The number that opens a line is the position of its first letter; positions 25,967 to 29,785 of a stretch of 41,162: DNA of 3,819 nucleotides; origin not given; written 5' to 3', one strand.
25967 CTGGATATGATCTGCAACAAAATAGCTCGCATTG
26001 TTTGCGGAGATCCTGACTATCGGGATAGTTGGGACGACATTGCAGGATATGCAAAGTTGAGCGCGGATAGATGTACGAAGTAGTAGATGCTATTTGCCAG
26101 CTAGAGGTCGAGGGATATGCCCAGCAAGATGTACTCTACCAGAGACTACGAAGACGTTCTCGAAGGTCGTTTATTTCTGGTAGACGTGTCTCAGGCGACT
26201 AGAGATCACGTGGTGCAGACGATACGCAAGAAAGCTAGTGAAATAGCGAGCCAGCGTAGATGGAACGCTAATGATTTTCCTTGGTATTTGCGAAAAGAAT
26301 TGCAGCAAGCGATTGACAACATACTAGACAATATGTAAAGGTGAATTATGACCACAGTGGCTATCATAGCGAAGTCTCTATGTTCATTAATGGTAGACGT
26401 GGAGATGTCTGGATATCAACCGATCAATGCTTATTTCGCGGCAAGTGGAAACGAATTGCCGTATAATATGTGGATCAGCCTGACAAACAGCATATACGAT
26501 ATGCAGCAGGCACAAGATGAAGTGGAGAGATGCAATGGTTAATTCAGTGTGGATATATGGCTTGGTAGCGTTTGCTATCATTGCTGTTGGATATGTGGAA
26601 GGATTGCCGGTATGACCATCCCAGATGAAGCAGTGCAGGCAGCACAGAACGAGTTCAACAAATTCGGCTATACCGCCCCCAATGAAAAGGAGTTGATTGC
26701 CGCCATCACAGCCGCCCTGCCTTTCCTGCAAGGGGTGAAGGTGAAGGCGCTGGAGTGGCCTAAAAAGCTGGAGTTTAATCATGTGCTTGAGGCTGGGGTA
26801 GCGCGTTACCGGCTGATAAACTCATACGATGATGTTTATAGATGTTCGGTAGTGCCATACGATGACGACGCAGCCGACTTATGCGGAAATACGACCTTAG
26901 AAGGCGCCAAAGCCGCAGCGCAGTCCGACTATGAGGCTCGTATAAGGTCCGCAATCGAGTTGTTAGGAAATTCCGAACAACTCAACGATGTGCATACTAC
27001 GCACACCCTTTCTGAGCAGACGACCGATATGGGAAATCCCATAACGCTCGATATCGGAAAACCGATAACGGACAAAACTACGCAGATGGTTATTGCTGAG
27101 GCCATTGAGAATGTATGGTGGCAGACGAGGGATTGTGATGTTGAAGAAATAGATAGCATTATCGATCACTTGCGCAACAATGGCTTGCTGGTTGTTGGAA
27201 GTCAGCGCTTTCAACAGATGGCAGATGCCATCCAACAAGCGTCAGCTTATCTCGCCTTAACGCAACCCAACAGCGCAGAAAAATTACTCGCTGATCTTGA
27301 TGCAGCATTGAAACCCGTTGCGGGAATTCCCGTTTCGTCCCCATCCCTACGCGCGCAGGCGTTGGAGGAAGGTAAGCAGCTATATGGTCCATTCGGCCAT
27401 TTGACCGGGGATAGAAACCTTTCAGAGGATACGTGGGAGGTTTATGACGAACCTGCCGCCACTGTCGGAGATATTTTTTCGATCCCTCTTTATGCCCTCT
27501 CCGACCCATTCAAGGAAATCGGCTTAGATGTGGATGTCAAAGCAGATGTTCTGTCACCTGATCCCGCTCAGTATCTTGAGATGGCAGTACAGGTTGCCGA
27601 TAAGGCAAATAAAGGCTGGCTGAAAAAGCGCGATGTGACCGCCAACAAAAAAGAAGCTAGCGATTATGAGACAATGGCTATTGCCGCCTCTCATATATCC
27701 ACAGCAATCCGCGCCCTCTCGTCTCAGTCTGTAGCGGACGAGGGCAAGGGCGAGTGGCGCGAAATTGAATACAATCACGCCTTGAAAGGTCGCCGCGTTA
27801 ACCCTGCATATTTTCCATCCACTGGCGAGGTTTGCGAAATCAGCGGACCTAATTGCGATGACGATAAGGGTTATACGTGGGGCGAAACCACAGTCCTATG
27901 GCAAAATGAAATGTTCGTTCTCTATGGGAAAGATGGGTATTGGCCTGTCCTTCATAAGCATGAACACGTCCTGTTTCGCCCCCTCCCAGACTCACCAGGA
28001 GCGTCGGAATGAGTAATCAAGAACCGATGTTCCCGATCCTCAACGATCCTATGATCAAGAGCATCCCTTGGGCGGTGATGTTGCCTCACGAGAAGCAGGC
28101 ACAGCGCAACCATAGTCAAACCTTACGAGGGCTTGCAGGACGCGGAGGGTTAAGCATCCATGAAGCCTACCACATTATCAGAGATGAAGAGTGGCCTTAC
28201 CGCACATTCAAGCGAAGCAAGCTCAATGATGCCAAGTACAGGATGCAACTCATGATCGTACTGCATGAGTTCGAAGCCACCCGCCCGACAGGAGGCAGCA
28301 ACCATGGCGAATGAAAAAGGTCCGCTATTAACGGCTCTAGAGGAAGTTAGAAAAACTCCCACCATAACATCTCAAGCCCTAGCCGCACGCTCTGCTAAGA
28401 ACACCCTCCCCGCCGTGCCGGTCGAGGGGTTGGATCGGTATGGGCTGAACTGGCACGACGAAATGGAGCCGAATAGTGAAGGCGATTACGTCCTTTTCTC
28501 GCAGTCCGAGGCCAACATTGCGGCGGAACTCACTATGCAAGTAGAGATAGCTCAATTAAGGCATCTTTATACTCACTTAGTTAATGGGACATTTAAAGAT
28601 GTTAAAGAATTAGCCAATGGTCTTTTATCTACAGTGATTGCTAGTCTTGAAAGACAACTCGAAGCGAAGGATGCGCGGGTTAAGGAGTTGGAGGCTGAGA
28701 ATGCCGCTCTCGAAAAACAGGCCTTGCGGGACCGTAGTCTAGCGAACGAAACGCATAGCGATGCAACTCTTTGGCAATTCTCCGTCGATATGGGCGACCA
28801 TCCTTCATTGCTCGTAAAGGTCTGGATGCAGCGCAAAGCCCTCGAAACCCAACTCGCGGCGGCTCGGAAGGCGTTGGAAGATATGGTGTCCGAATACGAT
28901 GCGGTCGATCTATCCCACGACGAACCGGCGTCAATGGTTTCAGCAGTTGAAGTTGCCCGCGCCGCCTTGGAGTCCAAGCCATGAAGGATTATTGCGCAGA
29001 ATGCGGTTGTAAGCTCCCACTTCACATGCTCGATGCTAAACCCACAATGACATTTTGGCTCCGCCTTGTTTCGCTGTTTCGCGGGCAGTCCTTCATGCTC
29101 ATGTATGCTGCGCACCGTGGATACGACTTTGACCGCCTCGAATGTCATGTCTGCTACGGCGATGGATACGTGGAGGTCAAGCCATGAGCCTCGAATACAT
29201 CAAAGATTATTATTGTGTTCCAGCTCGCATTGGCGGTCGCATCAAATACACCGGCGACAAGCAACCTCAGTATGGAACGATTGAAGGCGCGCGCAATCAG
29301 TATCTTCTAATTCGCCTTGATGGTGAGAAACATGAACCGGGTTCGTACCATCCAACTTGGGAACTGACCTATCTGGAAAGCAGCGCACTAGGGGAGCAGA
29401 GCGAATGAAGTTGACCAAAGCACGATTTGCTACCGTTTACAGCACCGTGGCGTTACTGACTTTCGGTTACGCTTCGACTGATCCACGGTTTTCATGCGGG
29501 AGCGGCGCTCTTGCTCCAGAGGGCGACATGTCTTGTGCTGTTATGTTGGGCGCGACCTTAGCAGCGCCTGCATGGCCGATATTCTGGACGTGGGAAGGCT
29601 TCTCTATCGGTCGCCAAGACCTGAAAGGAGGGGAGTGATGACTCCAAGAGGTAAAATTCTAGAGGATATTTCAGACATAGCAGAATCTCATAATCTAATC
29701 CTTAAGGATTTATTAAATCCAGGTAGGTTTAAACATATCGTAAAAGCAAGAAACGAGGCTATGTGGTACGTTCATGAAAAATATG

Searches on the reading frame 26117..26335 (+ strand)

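Call 102: search_protein_families(library=phrogs, proteins=[window:26117-26335:+], max_evalue=0.001)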
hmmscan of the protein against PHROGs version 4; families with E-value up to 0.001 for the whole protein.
window:26117-26335:+ (73 aa): 1 family
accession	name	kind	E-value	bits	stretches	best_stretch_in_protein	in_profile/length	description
phrog_24839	-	unknown function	1.3e-06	29.5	1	5-45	1-41/79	-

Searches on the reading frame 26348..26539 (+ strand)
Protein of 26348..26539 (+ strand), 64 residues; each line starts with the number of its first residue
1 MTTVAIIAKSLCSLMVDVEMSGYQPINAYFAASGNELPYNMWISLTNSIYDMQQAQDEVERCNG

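Call 102: search_protein_families(library=phrogs, proteins=[window:26348-26539:+], max_evalue=0.001)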
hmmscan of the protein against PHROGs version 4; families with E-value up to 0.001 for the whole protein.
window:26348-26539:+ (64 aa): 1 family
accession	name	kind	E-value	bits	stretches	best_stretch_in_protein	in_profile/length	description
phrog_27854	-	unknown function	8.6e-31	106.8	1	1-64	1-64/64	-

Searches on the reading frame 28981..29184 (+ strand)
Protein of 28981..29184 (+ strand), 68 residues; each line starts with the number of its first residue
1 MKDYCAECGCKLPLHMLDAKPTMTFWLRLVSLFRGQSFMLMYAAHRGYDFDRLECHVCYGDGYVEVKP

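Call 32: search_protein_families(library=pfam, proteins=[window:28981-29184:+], max_evalue=0.05)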
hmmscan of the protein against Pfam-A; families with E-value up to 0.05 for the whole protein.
window:28981-29184:+ (68 aa): 0 families

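Call 102: search_protein_families(library=phrogs, proteins=[window:28981-29184:+], max_evalue=0.001)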
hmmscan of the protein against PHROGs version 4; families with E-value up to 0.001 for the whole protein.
window:28981-29184:+ (68 aa): 1 family
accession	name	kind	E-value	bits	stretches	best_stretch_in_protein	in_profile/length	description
phrog_11137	-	unknown function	1e-05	26.3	1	45-67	10-32/54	-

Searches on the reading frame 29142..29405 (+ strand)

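Call 32: search_protein_families(library=pfam, proteins=[window:29142-29405:+], max_evalue=0.05)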
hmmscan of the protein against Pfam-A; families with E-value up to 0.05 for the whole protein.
window:29142-29405:+ (88 aa): 0 families

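Call 102: search_protein_families(library=phrogs, proteins=[window:29142-29405:+], max_evalue=0.001)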
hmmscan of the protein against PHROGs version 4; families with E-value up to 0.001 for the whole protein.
window:29142-29405:+ (88 aa): 2 families
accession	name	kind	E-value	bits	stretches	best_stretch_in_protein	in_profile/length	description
phrog_2730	-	unknown function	5.3e-15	56.8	1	14-80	2-65/157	-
phrog_16342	-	unknown function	1.6e-10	42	1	15-79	1-62/133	-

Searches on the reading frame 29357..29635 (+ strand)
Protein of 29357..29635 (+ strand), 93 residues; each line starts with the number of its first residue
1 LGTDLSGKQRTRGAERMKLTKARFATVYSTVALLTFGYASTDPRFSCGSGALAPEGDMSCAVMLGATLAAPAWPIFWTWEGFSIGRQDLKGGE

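Call 32: search_protein_families(library=pfam, proteins=[window:29357-29635:+], max_evalue=0.05)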
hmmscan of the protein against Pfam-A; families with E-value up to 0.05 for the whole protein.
window:29357-29635:+ (93 aa): 0 families

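Call 102: search_protein_families(library=phrogs, proteins=[window:29405-29635:+], max_evalue=0.001)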
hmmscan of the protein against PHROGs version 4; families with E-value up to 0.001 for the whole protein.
window:29405-29635:+ (77 aa): 1 family
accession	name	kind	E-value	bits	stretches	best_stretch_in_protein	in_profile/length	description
phrog_25159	-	unknown function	1.1e-17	64.8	1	1-77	1-74/76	-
